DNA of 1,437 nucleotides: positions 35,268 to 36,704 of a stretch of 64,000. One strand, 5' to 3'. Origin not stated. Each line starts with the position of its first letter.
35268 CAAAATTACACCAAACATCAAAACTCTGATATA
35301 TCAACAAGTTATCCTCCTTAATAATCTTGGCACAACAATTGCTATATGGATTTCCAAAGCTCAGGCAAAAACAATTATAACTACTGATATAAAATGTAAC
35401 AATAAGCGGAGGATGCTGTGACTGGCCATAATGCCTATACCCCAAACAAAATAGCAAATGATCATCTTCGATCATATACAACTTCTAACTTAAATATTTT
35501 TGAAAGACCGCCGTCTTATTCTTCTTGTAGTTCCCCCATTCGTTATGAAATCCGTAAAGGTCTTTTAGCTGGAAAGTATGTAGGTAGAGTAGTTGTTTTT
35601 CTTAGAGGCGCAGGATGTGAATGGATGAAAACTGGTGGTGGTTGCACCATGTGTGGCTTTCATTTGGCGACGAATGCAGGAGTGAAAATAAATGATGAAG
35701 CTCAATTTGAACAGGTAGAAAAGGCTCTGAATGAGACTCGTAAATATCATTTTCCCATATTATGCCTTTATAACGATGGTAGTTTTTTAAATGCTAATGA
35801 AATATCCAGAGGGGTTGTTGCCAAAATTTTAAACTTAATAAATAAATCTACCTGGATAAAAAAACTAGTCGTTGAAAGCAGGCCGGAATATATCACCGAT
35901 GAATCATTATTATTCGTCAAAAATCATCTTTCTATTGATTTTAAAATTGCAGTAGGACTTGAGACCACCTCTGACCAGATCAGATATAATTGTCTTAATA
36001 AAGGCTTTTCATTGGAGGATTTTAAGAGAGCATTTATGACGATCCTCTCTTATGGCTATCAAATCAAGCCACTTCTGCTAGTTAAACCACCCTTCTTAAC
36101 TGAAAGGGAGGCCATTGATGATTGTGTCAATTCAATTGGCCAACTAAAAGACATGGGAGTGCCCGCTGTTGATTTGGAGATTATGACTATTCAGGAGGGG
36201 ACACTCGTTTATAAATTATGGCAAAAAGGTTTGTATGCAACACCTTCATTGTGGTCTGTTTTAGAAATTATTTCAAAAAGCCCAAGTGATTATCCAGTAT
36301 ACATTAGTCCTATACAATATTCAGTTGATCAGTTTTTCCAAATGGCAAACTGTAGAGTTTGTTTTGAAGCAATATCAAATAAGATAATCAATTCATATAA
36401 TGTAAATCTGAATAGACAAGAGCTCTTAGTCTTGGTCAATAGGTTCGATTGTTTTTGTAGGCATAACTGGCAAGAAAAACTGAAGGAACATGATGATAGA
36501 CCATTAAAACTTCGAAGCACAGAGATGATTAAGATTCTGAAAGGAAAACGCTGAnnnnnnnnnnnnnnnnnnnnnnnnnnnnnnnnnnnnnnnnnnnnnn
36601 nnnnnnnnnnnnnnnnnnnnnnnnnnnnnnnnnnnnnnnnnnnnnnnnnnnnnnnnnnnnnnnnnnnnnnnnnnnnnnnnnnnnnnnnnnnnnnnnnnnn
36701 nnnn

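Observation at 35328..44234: Sigma54-controlled, compositionally foreign ligase-based biosynthesis and export cluster (atypical rSAM, racemase, ABC-2 exporter, PaaK-like ligase, two ATP-grasp ligases)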

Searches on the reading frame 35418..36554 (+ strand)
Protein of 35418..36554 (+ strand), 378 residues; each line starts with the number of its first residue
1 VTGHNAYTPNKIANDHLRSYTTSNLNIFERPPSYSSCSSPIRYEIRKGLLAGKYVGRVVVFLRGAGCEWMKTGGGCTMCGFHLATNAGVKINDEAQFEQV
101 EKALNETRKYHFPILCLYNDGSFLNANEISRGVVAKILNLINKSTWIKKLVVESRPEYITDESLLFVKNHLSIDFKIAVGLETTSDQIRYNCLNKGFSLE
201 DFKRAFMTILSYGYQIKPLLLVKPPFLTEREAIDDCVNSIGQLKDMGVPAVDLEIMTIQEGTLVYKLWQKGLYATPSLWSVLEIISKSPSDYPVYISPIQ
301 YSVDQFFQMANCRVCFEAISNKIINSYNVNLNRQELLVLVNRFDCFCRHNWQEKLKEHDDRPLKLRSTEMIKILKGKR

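Call 5: search_protein_families(library=pfam, proteins=[window:35418-36554:+], max_evalue=0.01)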
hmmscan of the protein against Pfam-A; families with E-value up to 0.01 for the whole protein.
window:35418-36554:+ (378 aa): 0 families

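Call 6: search_protein_families(library=ncbifam, proteins=[window:35418-36554:+], max_evalue=0.01)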
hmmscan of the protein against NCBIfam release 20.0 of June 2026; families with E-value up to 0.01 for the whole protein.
window:35418-36554:+ (378 aa): 4 families
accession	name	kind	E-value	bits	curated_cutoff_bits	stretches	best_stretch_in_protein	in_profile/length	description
TIGR01210.1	TIGR01210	equivalog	6.5e-64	216.1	212.15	1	52-359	10-307/313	archaeosine biosynthesis radical SAM protein RaSEA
TIGR01212.1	TIGR01212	equivalog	1.5e-08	34.2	180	1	71-275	35-234/302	tRNA modification radical SAM protein MnmL/YtqA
TIGR01211.1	ELP3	subfamily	0.0028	16.2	350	1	149-296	194-337/522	tRNA uridine(34) 5-carboxymethylaminomethyl modification radical SAM/GNAT enzyme Elp3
TIGR04013.1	B12_SAM_MJ_1487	hypoth_equivalog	0.0067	15.3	251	1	152-244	245-334/382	TIGR04013 family B12-binding domain/radical SAM domain-containing protein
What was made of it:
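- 35418..36554 (+): g1: TIGR01210/RaSEA-family radical SAM enzyme (378 aa) with Cx8Cx2C at C67/C76/C79 and C-terminal CxxC...CxC cysteines. TIGR01210 216.1 bits against a cut-off of 212.15 (call 6).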

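Call 23: search_solved_structures(query=window:35418-36554:+, max_evalue=0.1, show_alignments=1)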
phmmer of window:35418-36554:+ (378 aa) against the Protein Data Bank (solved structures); distinct sequences matched with E-value up to 0.1: 4.
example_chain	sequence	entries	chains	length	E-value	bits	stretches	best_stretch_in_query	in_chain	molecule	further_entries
6p78_A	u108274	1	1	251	2.2e-05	26.9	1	57-202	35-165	Queuine lyase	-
6iad_A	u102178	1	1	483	0.018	17.3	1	149-297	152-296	Histone acetyltransferase, ELP3 family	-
6iaz_A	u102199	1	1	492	0.018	17.3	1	149-297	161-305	Histone acetyltransferase, ELP3 family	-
6ia8_A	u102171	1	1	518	0.02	17.2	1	149-297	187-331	Histone acetyltransferase, ELP3 family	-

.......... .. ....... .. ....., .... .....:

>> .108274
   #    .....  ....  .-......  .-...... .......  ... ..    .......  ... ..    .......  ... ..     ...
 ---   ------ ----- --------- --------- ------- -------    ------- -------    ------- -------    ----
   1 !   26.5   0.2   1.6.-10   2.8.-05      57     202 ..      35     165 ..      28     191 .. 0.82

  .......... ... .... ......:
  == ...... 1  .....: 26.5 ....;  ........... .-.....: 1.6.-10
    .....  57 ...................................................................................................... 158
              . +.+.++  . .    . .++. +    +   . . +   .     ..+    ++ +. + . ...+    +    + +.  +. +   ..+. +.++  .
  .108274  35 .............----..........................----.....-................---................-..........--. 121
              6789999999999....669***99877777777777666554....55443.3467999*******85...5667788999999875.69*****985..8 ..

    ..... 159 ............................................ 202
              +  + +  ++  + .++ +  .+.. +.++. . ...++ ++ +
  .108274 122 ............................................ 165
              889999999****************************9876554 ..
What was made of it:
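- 35418..36554 (+): Best PDB sequence hit is queuine lyase 6p78, E = 2e-5 (call 23).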

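Call 25: find_homologous_proteins(query=window:35418-36554:+)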
Query window:35418-36554:+ (378 aa): 274 proteins with E <= 0.001 among 3124 candidates; the best 120 are listed.
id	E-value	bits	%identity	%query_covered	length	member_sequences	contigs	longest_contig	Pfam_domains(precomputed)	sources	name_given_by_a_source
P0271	2.2e-88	315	48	87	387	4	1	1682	-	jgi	jgi:radical SAM enzyme (TIGR01210 family)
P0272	1.2e-74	270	41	88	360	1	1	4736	-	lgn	-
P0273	1.7e-70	256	41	86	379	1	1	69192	-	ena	-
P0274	3.9e-67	245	39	89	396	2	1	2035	-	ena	-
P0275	2.2e-66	243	37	90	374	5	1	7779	-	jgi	-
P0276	5.5e-66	241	38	90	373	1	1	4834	-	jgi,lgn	-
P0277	1.7e-65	240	40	83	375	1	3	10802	-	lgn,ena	-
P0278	6.3e-65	238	36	90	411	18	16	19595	-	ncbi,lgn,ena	-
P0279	1.6e-64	236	36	90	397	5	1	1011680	-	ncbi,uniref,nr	ncbi:TIGR01210 family radical SAM protein [Methanoculleus sp. CWC-02]|uniref:TIGR01210 family radica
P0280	3.9e-64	235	37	90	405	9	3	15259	-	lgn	-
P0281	4.4e-64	235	36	90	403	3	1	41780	-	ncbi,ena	-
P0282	6.1e-64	234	36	90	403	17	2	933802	-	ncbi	-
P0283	8.3e-64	234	37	88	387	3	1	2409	-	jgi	jgi:hypothetical protein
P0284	8.5e-64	234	36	90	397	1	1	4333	-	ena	-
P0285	1.8e-63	233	37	90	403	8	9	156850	-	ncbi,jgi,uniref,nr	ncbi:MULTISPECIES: archaeosine biosynthesis radical SAM protein RaSEA [unclassified Methanoculleus]|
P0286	1.9e-63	233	35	96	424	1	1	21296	-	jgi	jgi:radical SAM enzyme (TIGR01210 family)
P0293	1.5e-62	230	35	90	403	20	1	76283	-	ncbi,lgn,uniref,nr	ncbi:TIGR01210 family radical SAM protein [Methanoculleus sp. Afa-1]|uniref:TIGR01210 family radical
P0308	2.9e-59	219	36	90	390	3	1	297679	-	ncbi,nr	ncbi:hypothetical protein BK147_09340 [Paenibacillus sp. FSL R7-0337]|nr:hypothetical protein BK147_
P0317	1.1e-55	207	36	91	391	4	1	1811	-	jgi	jgi:radical SAM enzyme (TIGR01210 family)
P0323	7.5e-53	198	38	85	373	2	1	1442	-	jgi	jgi:radical SAM enzyme (TIGR01210 family)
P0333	9.6e-52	194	35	91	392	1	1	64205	-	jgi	jgi:radical SAM enzyme (TIGR01210 family)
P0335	1.3e-51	194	36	86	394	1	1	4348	-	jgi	jgi:radical SAM enzyme (TIGR01210 family)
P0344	4.8e-50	189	37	83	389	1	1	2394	-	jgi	jgi:radical SAM enzyme (TIGR01210 family)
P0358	5.0e-49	185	35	83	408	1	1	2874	-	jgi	jgi:radical SAM enzyme (TIGR01210 family)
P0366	4.4e-48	182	36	84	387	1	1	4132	-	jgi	jgi:radical SAM enzyme (TIGR01210 family)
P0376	2.3e-46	177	33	84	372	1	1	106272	PF04055.28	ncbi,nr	ncbi:MAG: TIGR01210 family radical SAM protein [Candidatus Heimdallarchaeota archaeon]|nr:TIGR01210 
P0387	1.1e-44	171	36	73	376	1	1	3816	-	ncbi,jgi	jgi:radical SAM enzyme (TIGR01210 family)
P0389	1.6e-44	171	35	67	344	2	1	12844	-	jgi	jgi:radical SAM enzyme (TIGR01210 family)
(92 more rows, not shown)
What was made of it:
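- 35418..36554 (+): 34-36% identity to Methanoculleus proteins named RaSEA (call 25).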

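Call 27: find_encoding_contigs(protein=P0273, flank=10000, max_places=1)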
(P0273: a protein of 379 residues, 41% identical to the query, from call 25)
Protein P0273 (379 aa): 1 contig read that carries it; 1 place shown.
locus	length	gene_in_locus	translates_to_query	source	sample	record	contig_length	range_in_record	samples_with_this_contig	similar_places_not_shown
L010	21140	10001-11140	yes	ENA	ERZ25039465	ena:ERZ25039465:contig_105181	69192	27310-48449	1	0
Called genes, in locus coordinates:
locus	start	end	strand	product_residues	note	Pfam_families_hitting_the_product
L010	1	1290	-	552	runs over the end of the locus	PF08378:NERD (weak), PF13538:UvrD_C_2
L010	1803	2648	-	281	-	-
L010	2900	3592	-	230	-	PF27385:PM0109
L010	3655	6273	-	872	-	PF03235:GmrSD_N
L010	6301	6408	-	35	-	-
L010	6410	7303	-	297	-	PF13280:WYL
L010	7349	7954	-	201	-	-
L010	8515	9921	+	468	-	PF00291:PALP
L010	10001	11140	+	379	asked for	-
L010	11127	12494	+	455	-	-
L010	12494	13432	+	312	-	PF20392:DUF6687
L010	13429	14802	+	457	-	PF02310:B12-binding, PF04055:Radical_SAM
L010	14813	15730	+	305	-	PF08443:RimK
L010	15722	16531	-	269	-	PF13621:Cupin_8, PF02373:JmjC (weak)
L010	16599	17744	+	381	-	PF00155:Aminotran_1_2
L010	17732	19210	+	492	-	-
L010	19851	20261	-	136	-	-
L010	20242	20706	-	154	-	PF25680:Mom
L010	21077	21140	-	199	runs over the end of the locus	-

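Call 28: find_encoding_contigs(protein=P0277, flank=10000, max_places=1)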
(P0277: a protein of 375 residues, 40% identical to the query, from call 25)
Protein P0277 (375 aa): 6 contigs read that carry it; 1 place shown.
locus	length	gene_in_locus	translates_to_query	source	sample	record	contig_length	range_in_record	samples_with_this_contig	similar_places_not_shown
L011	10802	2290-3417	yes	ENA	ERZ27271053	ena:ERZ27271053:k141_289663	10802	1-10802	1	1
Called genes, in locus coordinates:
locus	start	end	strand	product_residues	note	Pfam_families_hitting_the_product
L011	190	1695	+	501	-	PF13302:Acetyltransf_3, PF13420:Acetyltransf_4, PF00583:Acetyltransf_1, PF13523:Acetyltransf_8 (weak), PF13673:Acetyltransf_10 (faint), PF00583:Acetyltransf_1, PF13508:Acetyltransf_7, PF00583:Acetyltransf_1 (weak)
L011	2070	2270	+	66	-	-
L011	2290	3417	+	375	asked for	-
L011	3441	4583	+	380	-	PF00266:Aminotran_5 (weak), PF00155:Aminotran_1_2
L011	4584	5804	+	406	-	PF07690:MFS_1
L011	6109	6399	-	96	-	-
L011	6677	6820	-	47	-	-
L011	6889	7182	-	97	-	-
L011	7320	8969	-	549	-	PF21941:SMEK_N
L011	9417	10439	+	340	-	PF02016:Peptidase_S66, PF17676:Peptidase_S66C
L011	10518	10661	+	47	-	-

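Call 29: find_encoding_contigs(protein=P0308, flank=10000, max_places=1)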
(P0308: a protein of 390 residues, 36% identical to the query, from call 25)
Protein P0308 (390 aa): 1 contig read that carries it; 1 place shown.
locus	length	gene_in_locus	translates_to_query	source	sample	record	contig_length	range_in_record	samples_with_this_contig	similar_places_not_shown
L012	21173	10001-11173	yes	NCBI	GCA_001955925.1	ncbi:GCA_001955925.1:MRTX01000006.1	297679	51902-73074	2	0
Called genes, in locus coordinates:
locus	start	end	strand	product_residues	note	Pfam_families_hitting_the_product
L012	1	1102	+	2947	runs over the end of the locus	PF00109:ketoacyl-synt, PF02801:Ketoacyl-synt_C, PF16197:KAsynt_C_assoc, PF22336:RhiE-like_linker, PF22621:CurL-like_PKS_C, PF00698:Acyl_transf_1, PF21394:Beta-ketacyl_N, PF08659:KR, +5 more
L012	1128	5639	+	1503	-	PF00668:Condensation, PF00501:AMP-binding, PF13193:AMP-binding_C, PF00550:PP-binding, PF00668:Condensation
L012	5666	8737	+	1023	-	PF00144:Beta-lactamase, PF02463:SMC_N (faint), PF00005:ABC_tran, PF13304:AAA_21 (faint)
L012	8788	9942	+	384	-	PF02771:Acyl-CoA_dh_N, PF02770:Acyl-CoA_dh_M, PF00441:Acyl-CoA_dh_1, PF08028:Acyl-CoA_dh_2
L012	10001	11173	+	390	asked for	-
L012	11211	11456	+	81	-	PF00550:PP-binding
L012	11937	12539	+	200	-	PF02357:NusG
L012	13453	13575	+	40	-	-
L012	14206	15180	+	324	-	-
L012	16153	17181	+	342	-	PF13529:Peptidase_C39_2 (faint), PF14399:BtrH_N (weak)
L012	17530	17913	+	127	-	PF00072:Response_reg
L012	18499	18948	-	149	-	-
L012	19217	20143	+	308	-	PF00528:BPD_transp_1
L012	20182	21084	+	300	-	PF00528:BPD_transp_1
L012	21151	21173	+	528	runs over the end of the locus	PF12010:DUF3502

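Call 58: search_protein_families(library=pfam, proteins=[L010:11127-12494:+], max_evalue=0.01)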
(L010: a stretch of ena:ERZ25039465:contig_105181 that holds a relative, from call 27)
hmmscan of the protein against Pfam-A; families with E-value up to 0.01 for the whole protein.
L010:11127-12494:+ (455 aa): 1 family
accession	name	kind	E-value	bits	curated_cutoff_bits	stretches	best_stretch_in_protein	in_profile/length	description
PF03738.19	GSP_synth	-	0.00044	20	29.3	1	84-340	59-305/371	Glutathionylspermidine synthase preATP-grasp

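Call 88: find_encoding_contigs(protein=P0272, flank=10000, max_places=2)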
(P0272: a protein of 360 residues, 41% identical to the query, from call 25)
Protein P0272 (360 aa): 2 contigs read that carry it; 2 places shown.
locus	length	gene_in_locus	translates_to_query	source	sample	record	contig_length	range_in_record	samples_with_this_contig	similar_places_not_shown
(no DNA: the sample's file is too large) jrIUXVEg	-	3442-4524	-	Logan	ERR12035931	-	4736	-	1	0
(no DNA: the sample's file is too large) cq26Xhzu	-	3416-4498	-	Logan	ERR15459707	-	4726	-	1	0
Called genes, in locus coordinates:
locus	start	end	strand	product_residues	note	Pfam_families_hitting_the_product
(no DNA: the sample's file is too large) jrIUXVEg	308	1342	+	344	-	PF02615:Ldh_2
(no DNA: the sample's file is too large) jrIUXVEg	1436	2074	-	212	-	PF06722:EryCIII-like_C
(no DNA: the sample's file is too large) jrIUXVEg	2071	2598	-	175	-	-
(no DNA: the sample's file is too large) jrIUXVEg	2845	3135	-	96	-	-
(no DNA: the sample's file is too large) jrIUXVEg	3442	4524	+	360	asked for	-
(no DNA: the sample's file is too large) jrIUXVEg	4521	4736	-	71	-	?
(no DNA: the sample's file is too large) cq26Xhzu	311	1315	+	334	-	PF02615:Ldh_2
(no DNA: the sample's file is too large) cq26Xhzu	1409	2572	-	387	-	PF06722:EryCIII-like_C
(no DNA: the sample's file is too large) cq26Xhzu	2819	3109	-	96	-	-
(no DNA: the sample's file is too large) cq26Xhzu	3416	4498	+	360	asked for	-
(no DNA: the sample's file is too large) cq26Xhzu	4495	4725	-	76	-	?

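Call 95: search_protein_families(library=padloc, proteins=[window:35418-36554:+], max_evalue=0.001)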
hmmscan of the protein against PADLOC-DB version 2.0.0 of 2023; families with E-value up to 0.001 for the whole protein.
window:35418-36554:+ (378 aa): 0 families
